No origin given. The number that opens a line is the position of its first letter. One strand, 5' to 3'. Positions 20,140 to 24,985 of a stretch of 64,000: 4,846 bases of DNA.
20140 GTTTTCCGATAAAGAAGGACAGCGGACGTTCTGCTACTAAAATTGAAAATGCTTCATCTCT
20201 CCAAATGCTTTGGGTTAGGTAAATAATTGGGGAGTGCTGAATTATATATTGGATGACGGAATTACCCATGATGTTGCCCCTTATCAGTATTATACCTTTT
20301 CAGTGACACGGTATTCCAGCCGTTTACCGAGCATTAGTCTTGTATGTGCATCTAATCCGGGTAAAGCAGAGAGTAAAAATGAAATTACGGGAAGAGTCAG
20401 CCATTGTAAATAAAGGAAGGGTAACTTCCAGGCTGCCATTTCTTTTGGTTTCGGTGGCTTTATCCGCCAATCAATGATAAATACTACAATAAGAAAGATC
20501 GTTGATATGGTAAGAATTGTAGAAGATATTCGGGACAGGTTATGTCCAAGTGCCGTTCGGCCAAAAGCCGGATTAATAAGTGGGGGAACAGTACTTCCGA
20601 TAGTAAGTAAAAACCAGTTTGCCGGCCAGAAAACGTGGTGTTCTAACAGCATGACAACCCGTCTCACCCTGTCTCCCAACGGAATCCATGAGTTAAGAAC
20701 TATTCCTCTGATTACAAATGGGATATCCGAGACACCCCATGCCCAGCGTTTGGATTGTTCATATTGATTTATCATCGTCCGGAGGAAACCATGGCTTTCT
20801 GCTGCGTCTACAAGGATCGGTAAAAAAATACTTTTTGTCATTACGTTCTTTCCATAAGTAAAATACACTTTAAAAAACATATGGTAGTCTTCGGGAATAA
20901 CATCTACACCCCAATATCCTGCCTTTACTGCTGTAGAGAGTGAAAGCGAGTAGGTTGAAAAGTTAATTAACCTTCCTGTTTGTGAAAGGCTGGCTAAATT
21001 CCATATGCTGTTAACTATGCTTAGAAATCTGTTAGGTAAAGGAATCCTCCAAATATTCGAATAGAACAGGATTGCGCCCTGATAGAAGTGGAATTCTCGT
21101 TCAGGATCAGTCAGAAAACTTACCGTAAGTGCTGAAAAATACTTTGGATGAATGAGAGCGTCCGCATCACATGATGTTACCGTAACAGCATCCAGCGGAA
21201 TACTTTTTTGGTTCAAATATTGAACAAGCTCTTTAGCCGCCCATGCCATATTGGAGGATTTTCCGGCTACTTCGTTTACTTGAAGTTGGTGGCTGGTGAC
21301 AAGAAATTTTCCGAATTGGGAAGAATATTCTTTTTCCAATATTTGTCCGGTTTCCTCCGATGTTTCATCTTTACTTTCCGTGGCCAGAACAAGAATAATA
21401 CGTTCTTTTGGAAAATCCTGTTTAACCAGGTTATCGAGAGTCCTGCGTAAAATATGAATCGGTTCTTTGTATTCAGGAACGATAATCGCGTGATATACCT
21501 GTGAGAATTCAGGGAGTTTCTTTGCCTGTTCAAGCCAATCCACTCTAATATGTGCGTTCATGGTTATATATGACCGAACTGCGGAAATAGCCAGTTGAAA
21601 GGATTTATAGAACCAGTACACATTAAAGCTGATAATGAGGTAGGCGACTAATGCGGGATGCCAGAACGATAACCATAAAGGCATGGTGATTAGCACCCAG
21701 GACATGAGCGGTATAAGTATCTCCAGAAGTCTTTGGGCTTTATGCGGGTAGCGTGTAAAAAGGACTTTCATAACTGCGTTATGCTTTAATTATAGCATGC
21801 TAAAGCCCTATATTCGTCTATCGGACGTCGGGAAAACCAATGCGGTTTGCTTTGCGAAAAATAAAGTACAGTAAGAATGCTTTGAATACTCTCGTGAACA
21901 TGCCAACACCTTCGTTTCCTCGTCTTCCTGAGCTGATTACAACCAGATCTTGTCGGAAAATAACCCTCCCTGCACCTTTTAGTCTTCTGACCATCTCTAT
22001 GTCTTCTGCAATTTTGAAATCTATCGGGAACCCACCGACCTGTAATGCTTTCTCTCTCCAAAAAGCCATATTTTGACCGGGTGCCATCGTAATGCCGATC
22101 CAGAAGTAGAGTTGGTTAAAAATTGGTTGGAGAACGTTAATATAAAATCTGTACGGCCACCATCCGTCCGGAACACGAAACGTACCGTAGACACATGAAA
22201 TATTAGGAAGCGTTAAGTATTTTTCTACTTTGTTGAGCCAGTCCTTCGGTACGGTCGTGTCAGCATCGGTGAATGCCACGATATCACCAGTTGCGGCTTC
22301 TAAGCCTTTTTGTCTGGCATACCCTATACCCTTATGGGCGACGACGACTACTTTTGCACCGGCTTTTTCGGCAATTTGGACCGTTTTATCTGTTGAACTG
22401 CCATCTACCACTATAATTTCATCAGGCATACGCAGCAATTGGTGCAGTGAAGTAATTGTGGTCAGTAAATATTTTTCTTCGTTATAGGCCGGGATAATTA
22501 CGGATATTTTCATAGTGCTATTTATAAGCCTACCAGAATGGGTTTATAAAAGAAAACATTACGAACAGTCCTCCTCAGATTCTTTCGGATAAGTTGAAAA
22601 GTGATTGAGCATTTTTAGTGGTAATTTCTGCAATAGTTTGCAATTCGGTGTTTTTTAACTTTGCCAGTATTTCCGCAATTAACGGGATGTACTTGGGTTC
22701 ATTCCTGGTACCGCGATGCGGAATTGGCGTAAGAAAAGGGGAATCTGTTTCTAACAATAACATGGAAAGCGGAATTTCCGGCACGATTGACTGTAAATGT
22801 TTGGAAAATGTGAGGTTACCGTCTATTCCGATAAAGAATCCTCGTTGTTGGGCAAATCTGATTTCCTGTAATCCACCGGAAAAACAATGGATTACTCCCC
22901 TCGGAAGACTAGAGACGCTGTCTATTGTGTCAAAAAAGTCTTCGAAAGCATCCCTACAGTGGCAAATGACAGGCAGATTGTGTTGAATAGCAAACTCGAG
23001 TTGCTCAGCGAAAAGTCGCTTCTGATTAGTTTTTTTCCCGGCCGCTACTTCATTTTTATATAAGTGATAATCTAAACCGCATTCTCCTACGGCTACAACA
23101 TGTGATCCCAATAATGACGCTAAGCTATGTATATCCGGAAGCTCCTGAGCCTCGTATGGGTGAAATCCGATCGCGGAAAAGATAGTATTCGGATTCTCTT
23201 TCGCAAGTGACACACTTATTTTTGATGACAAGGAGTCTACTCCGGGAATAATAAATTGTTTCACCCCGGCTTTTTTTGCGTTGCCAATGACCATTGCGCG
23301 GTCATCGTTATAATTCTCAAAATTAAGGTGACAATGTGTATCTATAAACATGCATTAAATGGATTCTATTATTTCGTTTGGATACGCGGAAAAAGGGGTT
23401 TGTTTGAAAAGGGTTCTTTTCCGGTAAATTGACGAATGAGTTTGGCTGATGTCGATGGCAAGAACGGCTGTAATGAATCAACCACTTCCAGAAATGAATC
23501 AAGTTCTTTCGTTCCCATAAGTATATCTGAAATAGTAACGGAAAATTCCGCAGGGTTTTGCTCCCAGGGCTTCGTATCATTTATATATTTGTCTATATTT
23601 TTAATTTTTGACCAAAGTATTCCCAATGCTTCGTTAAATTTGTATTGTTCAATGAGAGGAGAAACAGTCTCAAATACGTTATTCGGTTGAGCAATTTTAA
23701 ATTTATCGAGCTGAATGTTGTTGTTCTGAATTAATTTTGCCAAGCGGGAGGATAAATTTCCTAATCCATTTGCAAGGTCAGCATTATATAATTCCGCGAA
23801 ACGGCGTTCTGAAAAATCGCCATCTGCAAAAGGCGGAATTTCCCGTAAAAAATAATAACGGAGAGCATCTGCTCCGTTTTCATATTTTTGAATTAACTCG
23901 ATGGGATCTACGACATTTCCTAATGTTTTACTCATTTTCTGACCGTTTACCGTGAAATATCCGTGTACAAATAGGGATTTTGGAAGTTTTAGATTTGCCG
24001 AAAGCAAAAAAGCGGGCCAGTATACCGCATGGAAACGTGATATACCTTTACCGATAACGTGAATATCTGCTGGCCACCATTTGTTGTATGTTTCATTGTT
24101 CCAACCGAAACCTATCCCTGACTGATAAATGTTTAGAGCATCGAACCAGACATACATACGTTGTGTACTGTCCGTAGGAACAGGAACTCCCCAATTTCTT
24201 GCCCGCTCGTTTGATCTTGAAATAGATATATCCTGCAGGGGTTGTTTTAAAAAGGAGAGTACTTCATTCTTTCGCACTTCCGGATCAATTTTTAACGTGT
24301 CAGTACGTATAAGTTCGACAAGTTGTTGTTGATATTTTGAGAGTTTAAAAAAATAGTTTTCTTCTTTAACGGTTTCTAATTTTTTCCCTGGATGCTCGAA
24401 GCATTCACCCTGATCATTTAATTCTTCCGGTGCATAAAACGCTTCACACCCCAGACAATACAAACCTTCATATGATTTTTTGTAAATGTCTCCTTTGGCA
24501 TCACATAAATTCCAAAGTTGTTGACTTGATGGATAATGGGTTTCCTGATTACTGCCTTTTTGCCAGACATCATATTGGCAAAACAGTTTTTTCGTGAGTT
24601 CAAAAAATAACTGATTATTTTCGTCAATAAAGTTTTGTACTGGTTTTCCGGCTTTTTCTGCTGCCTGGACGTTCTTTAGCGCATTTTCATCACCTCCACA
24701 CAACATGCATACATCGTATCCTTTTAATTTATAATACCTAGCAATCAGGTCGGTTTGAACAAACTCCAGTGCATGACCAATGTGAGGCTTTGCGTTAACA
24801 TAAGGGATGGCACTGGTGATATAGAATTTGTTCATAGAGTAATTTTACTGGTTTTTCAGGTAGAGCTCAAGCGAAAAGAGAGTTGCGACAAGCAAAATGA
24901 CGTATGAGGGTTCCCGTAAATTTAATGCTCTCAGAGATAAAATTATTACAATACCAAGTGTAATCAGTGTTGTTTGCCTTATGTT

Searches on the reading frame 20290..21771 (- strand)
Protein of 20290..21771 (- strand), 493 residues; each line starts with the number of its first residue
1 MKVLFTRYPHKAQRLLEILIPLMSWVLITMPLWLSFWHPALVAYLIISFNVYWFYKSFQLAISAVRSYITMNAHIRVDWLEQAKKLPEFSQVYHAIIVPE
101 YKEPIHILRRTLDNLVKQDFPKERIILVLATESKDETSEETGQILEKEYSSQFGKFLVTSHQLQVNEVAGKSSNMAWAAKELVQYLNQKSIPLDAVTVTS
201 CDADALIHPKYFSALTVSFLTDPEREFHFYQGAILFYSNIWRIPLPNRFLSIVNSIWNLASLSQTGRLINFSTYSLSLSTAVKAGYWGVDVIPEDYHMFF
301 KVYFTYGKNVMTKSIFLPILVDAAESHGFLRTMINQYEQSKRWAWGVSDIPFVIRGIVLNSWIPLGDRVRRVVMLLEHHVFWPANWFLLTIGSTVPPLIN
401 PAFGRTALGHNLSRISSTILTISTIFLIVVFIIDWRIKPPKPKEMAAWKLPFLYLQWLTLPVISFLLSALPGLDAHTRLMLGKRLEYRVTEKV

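Call 82: search_protein_families(library=pfam, proteins=[window:20290-21771:-], max_evalue=0.001)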
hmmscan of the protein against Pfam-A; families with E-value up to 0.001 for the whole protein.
window:20290-21771:- (493 aa): 2 families
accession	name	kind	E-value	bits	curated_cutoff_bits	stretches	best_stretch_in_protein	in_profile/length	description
PF13632.12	Glyco_trans_2_3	-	1.9e-07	31.6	27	1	199-429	3-194/198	Glycosyl transferase family group 2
PF13641.12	Glyco_tranf_2_3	-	1.8e-05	25.3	27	1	95-220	4-112/230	Glycosyltransferase like family 2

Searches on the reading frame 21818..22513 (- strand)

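Call 52: search_protein_families(library=pfam, proteins=[window:21818-22513:-], max_evalue=0.001)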
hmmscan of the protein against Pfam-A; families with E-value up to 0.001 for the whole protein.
window:21818-22513:- (231 aa): 5 families
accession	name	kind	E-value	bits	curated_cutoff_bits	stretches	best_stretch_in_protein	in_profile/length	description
PF00535.33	Glycos_transf_2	-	1.1e-32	113.7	23.3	1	4-154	1-162/168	Glycosyl transferase family 2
PF13641.12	Glyco_tranf_2_3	-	6.8e-15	56.1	27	1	3-184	3-200/230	Glycosyltransferase like family 2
PF10111.15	Glyco_tranf_2_2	-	1.7e-09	38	27.3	1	4-106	1-112/276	Glycosyltransferase like family 2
PF13506.12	Glyco_transf_21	-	4.8e-09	36.3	21.7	1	68-189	23-149/174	Glycosyl transferase family 21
PF13632.12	Glyco_trans_2_3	-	2.4e-05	24.7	27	1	78-185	1-113/198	Glycosyl transferase family group 2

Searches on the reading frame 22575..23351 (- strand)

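Call 52: search_protein_families(library=pfam, proteins=[window:22575-23351:-], max_evalue=0.001)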
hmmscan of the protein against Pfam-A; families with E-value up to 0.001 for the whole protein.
window:22575-23351:- (258 aa): 1 family
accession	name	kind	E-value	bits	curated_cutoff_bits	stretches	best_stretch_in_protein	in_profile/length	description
PF01026.27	TatD_DNase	-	3.5e-73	246.5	27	1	3-253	1-253/253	TatD related DNase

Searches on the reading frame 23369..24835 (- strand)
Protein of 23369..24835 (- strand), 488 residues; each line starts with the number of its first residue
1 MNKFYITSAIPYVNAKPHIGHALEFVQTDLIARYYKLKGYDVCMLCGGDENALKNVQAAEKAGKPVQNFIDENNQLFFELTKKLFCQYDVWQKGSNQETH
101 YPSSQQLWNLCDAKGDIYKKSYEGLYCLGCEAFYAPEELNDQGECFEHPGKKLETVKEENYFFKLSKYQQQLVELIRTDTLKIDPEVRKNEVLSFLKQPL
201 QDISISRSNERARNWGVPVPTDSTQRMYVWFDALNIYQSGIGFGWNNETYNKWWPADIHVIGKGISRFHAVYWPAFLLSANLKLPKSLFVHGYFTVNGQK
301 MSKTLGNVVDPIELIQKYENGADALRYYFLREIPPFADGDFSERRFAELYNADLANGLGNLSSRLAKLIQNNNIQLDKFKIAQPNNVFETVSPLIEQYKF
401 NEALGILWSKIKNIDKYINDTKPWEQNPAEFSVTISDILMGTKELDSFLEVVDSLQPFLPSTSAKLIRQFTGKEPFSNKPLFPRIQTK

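Call 82: search_protein_families(library=pfam, proteins=[window:23369-24835:-], max_evalue=0.001)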
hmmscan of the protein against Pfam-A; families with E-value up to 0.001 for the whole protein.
window:23369-24835:- (488 aa): 3 families
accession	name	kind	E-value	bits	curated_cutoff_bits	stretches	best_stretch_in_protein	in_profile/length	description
PF09334.17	tRNA-synt_1g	-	3.6e-92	309.6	20.1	1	5-365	2-390/391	tRNA synthetases class I (M)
PF00133.28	tRNA-synt_1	-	3.7e-26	92.3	22.7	2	227-330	299-403/414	tRNA synthetases class I (I, L, M and V)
PF01406.26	tRNA-synt_1e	-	7.7e-12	45.6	27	2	289-331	242-282/301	tRNA synthetases class I (C) catalytic domain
